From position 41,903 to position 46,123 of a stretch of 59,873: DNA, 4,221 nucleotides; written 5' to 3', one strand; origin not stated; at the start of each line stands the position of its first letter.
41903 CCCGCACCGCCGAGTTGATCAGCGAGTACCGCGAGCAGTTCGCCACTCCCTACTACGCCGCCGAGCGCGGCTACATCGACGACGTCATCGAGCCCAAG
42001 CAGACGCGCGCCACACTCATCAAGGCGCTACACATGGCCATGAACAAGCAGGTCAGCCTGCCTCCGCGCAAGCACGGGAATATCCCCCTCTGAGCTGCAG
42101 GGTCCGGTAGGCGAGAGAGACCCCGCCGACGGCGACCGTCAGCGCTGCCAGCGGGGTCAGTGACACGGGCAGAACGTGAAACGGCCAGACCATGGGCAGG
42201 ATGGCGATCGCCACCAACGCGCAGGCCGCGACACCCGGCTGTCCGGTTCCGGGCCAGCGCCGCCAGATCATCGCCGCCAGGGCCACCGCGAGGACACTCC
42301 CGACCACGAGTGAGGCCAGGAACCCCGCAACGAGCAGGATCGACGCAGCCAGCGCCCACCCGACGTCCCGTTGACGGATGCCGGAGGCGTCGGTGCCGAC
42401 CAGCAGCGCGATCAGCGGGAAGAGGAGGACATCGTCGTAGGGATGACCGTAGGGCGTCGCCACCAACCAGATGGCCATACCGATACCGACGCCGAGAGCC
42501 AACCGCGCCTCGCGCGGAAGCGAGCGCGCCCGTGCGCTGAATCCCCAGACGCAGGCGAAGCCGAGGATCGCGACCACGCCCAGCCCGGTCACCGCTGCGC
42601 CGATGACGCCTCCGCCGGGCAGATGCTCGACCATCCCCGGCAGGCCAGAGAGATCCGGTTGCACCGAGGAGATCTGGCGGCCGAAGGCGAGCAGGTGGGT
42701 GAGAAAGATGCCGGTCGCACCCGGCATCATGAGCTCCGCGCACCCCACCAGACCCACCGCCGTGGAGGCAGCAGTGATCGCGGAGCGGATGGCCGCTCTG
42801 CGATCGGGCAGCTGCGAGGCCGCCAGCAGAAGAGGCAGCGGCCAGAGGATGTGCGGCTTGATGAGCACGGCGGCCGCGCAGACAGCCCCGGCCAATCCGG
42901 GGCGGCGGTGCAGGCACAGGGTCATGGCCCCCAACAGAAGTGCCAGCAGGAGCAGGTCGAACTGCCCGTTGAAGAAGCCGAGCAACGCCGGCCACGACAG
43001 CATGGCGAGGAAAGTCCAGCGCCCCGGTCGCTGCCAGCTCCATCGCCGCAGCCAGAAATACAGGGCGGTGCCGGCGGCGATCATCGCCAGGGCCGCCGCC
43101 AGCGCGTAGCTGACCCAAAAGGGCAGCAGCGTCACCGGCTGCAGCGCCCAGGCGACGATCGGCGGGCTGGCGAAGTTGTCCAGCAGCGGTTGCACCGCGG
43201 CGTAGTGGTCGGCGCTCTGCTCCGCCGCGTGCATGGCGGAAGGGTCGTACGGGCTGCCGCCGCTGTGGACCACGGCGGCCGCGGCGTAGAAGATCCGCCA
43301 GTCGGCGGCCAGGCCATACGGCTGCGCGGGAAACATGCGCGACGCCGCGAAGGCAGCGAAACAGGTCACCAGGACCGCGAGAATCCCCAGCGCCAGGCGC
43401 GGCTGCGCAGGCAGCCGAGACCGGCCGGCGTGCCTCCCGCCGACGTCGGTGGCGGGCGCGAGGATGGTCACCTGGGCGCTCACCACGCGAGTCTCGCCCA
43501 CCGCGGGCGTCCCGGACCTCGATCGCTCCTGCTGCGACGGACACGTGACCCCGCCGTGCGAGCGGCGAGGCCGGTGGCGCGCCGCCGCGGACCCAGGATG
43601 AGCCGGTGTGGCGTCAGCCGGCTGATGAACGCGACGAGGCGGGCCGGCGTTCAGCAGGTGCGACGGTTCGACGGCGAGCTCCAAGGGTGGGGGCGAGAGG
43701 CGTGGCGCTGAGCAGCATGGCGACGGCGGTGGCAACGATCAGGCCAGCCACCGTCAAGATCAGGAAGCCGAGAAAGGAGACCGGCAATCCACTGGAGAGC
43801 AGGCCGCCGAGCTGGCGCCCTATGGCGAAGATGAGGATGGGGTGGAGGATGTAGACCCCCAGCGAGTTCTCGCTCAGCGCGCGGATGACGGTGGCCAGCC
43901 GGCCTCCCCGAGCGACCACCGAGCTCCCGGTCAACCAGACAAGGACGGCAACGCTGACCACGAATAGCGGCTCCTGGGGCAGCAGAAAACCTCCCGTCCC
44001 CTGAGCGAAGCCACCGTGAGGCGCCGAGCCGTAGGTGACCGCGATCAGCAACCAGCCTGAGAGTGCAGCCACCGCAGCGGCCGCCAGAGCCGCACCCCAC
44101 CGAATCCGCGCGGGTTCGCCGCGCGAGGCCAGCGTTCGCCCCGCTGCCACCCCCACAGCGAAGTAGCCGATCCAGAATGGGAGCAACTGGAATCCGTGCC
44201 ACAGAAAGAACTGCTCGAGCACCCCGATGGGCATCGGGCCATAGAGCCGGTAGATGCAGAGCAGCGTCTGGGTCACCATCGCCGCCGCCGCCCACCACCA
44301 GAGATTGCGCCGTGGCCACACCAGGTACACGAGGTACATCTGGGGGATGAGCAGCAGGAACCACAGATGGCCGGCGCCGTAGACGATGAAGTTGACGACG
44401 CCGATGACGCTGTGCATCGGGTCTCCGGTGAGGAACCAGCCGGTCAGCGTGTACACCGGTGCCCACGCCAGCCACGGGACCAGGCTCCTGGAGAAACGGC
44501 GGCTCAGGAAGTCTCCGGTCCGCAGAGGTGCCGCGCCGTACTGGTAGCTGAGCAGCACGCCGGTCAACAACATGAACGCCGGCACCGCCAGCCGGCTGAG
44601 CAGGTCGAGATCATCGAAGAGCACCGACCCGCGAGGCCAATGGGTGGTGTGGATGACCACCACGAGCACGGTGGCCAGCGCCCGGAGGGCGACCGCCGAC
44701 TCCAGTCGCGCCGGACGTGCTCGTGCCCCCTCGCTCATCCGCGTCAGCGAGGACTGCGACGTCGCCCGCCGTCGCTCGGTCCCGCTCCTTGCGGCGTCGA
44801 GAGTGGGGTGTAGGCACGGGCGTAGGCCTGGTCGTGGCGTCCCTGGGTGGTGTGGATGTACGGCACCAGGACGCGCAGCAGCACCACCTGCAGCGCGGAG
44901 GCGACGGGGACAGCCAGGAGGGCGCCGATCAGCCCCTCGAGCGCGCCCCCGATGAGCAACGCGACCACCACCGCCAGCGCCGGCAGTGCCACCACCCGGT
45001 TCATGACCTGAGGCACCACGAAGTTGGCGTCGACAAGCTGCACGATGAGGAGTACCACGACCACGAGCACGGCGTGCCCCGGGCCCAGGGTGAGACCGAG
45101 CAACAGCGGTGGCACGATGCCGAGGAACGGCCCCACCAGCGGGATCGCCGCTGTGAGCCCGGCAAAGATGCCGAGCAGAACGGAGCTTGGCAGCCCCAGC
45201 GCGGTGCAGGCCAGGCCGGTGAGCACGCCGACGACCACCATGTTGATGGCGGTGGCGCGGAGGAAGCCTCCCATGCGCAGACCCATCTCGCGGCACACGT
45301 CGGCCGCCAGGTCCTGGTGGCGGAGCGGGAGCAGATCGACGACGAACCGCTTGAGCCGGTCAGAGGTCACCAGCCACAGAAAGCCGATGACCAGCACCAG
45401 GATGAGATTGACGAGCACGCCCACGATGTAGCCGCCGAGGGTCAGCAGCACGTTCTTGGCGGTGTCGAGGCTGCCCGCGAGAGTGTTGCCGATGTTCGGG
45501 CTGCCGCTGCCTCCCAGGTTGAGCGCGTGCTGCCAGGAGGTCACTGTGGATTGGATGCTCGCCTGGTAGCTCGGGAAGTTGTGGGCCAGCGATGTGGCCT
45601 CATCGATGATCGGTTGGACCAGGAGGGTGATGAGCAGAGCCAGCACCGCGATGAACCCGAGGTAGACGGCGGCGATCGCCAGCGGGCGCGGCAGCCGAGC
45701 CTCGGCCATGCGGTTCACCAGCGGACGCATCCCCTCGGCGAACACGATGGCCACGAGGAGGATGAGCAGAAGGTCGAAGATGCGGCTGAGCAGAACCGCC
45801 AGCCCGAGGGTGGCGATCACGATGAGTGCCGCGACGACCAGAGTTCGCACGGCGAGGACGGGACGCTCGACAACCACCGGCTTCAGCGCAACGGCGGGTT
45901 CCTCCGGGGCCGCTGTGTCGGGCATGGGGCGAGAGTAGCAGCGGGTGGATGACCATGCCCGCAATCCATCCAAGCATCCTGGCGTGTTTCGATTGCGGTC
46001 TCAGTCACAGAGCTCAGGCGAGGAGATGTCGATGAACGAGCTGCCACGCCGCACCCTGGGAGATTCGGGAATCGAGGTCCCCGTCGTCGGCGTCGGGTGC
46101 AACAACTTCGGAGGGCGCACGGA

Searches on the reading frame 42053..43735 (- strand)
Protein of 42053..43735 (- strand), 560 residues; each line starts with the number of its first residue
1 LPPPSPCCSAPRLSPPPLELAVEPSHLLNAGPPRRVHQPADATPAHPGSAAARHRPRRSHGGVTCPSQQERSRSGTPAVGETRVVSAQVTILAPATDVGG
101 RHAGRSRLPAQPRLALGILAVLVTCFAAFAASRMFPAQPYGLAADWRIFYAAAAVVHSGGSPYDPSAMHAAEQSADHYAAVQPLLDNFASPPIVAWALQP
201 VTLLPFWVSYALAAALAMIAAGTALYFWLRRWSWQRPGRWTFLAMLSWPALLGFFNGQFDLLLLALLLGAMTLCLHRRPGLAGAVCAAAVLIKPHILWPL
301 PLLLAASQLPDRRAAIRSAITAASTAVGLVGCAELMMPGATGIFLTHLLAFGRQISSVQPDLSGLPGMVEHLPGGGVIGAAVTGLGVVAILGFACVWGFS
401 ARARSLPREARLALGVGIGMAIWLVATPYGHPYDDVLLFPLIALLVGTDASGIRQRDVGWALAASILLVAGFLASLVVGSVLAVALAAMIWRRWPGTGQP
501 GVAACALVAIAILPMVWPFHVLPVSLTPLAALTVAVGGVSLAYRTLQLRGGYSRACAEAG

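Call 98: search_protein_families(library=pfam, proteins=[window:42053-43735:-], max_evalue=0.00001)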
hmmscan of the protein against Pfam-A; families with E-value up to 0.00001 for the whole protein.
window:42053-43735:- (560 aa): 1 family
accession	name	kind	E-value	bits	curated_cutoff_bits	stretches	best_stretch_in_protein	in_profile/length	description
PF09594.16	GT87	-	2.2e-16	60.8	25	1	191-414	4-228/237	Glycosyltransferase family 87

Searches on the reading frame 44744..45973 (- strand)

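Call 98: search_protein_families(library=pfam, proteins=[window:44744-45973:-], max_evalue=0.00001)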
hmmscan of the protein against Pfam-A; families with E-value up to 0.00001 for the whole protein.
window:44744-45973:- (409 aa): 1 family
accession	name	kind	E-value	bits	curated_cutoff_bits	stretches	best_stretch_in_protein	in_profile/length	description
PF01594.21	AI-2E_transport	-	9.1e-54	183.3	34.3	1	50-366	2-324/327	AI-2E family transporter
